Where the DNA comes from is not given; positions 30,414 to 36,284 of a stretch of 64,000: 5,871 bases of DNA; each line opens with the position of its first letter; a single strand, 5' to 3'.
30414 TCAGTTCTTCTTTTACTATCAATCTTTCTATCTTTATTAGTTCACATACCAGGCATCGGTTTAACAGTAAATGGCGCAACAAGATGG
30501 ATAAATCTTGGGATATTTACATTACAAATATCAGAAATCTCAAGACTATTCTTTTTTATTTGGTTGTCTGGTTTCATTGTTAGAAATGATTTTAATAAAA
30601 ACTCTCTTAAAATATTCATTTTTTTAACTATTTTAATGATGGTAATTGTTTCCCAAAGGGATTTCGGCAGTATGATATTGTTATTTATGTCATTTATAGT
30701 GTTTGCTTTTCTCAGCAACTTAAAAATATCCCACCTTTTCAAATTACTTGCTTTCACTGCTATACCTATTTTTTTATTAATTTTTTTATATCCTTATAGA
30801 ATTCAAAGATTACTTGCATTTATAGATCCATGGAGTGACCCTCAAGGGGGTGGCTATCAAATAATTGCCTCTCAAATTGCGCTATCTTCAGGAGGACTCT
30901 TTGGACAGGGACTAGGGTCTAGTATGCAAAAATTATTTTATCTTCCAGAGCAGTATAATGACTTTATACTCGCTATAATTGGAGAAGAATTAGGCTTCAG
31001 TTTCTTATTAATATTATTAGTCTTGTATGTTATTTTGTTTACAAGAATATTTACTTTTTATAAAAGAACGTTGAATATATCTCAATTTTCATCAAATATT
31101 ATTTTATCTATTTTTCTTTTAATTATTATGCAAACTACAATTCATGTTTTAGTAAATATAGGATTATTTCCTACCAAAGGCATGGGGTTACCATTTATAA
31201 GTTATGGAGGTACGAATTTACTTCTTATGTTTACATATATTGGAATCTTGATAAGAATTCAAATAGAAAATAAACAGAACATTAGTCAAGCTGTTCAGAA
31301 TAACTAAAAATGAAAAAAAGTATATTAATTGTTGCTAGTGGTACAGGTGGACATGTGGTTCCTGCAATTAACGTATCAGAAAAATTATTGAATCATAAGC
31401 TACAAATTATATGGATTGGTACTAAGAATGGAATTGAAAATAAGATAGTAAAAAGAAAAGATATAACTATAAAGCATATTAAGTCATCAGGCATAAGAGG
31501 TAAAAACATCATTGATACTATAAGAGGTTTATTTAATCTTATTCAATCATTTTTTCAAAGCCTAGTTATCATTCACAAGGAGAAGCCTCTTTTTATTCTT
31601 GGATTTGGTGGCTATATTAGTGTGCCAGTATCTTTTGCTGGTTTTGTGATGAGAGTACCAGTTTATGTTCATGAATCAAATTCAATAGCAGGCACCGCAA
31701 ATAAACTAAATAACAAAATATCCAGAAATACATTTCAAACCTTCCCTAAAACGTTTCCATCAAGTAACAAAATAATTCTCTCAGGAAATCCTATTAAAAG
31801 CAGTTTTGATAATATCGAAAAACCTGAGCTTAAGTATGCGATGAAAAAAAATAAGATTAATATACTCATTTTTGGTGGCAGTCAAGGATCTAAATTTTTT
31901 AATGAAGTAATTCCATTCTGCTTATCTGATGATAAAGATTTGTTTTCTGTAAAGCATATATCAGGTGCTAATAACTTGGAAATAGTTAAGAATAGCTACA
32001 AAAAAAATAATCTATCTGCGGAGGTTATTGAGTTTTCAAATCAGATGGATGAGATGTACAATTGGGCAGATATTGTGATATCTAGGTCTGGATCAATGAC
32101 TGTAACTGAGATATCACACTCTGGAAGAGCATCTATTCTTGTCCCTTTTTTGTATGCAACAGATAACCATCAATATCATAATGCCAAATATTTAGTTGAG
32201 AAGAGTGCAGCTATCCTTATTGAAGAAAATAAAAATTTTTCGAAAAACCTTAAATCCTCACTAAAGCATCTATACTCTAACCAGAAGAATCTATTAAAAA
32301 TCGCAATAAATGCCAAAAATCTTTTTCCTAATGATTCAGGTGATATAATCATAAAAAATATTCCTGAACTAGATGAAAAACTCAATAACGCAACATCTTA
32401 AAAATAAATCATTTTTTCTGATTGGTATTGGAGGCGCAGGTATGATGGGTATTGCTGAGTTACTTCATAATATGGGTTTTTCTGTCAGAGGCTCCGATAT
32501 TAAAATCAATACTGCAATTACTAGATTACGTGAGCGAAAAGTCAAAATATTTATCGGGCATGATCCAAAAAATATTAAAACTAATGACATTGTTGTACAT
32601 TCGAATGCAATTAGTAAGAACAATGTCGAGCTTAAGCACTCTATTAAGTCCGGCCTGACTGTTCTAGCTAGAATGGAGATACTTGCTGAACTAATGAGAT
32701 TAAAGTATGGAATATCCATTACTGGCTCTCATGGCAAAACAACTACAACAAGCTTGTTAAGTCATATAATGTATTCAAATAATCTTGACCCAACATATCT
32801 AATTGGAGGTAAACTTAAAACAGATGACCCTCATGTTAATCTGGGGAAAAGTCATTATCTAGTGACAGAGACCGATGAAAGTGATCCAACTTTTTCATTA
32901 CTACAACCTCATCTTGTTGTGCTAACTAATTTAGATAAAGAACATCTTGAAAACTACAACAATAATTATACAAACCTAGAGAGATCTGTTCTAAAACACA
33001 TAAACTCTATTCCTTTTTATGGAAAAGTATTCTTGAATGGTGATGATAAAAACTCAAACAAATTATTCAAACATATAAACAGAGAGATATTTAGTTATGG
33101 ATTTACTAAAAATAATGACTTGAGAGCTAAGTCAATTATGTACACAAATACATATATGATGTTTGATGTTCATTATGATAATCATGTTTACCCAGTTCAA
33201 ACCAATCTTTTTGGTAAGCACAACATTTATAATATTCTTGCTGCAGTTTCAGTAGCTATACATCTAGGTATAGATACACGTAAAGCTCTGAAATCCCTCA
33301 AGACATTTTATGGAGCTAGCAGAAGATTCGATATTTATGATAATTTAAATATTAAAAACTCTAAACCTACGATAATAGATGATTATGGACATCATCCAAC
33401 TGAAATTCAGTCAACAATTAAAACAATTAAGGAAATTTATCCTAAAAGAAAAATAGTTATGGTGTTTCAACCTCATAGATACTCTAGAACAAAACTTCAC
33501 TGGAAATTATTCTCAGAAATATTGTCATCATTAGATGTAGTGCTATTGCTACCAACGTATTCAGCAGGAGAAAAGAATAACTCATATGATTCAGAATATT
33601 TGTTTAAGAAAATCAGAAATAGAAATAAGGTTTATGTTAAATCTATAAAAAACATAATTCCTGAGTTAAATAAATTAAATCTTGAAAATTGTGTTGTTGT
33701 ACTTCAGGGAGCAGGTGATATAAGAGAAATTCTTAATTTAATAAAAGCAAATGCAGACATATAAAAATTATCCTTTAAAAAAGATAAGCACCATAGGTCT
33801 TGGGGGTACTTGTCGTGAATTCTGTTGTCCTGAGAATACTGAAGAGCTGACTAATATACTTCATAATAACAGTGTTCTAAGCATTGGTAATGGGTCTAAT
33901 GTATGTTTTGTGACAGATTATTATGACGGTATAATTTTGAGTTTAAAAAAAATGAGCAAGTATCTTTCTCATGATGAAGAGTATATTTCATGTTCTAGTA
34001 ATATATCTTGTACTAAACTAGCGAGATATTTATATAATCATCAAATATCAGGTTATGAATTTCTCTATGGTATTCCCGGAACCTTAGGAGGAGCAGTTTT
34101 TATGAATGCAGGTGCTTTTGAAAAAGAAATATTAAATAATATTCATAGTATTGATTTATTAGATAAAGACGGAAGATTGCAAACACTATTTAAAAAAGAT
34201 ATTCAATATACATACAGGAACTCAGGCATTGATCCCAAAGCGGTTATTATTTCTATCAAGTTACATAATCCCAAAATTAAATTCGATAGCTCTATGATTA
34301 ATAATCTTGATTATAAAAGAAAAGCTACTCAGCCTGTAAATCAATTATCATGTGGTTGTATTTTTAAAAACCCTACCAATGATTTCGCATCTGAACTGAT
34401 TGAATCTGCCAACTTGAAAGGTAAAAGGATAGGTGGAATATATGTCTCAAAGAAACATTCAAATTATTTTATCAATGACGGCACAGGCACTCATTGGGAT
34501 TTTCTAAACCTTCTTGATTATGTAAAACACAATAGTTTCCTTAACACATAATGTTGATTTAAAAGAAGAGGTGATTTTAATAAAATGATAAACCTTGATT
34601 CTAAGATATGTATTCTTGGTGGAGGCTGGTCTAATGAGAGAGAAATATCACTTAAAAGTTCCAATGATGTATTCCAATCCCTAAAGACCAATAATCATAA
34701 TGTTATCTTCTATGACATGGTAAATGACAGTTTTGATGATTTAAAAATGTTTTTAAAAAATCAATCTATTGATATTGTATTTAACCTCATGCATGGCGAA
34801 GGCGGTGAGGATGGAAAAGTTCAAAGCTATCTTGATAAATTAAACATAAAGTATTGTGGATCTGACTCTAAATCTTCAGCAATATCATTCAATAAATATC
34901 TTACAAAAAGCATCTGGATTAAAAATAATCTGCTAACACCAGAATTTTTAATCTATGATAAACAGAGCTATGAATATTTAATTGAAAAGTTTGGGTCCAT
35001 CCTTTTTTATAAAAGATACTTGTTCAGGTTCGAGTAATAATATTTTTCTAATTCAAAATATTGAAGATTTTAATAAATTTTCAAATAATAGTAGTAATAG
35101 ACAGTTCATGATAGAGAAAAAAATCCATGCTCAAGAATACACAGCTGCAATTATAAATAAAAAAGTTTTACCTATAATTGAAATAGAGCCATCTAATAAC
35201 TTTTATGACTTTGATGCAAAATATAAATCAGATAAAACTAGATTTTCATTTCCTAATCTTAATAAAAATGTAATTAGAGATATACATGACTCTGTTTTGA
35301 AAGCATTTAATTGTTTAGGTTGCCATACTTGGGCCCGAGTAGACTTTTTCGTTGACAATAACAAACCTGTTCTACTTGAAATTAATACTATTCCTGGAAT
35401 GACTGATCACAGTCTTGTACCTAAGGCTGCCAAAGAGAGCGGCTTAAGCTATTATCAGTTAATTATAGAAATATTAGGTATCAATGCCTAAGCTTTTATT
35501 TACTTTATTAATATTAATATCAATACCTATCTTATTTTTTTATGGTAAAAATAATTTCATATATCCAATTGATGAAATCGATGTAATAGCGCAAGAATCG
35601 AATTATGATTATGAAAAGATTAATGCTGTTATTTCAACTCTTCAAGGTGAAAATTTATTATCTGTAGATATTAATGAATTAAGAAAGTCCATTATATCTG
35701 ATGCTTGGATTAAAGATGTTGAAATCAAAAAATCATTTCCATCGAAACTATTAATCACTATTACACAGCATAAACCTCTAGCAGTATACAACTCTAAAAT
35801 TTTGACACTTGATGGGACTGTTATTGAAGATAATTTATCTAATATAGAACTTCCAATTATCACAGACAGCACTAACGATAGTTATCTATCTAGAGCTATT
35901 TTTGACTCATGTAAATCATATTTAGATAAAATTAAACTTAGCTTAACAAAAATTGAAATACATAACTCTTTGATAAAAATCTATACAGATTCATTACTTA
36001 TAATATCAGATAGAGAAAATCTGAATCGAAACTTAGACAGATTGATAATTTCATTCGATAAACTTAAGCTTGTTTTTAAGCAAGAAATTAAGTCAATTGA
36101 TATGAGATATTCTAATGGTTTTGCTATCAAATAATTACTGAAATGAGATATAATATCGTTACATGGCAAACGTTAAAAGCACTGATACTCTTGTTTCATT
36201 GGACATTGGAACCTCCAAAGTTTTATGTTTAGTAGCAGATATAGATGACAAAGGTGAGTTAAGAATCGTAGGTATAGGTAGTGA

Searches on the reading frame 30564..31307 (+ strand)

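Call 9: search_protein_families(library=pfam, proteins=[window:30564-31307:+])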
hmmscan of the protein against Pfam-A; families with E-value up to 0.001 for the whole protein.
window:30564-31307:+ (247 aa): 1 family
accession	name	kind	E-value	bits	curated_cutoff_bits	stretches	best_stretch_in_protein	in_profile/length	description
PF01098.24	FTSW_RODA_SPOVE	-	5.2e-62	210.3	26.4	1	11-237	131-355/356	Cell cycle protein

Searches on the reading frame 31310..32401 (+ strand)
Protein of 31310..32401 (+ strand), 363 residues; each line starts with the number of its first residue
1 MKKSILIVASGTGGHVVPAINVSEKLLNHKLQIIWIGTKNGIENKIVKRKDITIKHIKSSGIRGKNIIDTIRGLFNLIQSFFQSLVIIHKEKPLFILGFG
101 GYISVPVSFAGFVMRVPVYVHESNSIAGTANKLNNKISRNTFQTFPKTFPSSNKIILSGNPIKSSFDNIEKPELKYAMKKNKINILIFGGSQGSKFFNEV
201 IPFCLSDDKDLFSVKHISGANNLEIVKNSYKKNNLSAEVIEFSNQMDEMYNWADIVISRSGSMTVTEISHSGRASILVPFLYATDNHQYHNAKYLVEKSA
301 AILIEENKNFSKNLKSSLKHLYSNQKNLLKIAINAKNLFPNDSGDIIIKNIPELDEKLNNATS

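Call 9: search_protein_families(library=pfam, proteins=[window:31310-32401:+])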
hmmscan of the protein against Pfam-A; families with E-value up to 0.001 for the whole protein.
window:31310-32401:+ (363 aa): 2 families
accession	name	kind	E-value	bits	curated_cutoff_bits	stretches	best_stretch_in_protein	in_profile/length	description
PF04101.22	Glyco_tran_28_C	-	1.6e-38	132.8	22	1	185-334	2-153/166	Glycosyltransferase family 28 C-terminal domain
PF03033.26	Glyco_transf_28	-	2.5e-32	112.3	26.2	1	5-141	1-137/139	Glycosyltransferase family 28 N-terminal domain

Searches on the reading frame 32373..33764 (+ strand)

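Call 9: search_protein_families(library=pfam, proteins=[window:32373-33764:+])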
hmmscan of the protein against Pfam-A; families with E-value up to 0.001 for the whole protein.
window:32373-33764:+ (463 aa): 3 families
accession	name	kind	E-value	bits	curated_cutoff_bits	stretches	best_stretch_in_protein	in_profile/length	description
PF08245.18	Mur_ligase_M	-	2.4e-24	86.8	24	1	116-295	1-200/200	Mur ligase middle domain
PF01225.30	Mur_ligase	-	2.1e-22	79.7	21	1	17-112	5-95/95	Mur ligase family, catalytic domain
PF02875.26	Mur_ligase_C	-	2e-14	55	28.4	1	328-448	7-127/127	Mur ligase, glutamate ligase domain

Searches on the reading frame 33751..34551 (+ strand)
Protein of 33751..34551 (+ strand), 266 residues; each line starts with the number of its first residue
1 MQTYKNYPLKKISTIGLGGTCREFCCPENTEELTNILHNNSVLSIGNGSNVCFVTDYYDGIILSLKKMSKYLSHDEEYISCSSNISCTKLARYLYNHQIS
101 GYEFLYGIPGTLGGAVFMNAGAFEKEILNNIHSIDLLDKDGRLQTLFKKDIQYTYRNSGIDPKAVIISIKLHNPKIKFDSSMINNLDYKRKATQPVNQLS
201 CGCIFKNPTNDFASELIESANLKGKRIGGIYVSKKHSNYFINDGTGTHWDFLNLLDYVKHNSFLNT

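Call 9: search_protein_families(library=pfam, proteins=[window:33751-34551:+])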
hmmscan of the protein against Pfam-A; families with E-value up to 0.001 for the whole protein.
window:33751-34551:+ (266 aa): 2 families
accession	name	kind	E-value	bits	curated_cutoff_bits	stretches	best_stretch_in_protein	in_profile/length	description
PF02873.21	MurB_C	-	6.1e-21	74.9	27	1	183-260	6-82/99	UDP-N-acetylenolpyruvoylglucosamine reductase, C-terminal domain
PF01565.28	FAD_binding_4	-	1.3e-15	57.8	26.4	1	25-145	5-137/139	FAD binding domain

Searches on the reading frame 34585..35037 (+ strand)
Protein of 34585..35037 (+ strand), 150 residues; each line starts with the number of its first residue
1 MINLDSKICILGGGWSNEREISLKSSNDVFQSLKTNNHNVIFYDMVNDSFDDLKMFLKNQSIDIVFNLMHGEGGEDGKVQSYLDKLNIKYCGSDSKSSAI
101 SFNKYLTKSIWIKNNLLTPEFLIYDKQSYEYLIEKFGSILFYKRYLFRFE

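Call 9: search_protein_families(library=pfam, proteins=[window:34585-35037:+])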
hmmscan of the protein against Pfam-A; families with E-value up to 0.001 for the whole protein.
window:34585-35037:+ (150 aa): 1 family
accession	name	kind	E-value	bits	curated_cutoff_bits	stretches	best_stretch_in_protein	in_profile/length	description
PF01820.27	Dala_Dala_lig_N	-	1.9e-19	70.8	34.6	2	58-93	86-121/121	D-ala D-ala ligase N-terminus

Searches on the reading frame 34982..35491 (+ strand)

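Call 9: search_protein_families(library=pfam, proteins=[window:34982-35491:+])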
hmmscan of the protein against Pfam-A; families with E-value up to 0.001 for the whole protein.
window:34982-35491:+ (169 aa): 1 family
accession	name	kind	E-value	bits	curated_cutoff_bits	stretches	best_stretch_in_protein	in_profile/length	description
PF07478.18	Dala_Dala_lig_C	-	5e-39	134.4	24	1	7-165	38-203/204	D-ala D-ala ligase C-terminus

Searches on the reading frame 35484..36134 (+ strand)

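Call 46: search_protein_families(library=pfam, proteins=[window:35484-36134:+], max_evalue=0.01)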
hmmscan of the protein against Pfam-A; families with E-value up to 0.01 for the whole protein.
window:35484-36134:+ (216 aa): 2 families
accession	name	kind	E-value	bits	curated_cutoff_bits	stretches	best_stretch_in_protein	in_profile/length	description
PF08478.15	POTRA_1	-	1.7e-11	44.7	23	1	28-94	2-67/69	POTRA domain, FtsQ-type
PF03799.20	FtsQ_DivIB_C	-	0.0032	18.8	21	1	104-208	9-114/114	Cell division protein FtsQ/DivIB, C-terminal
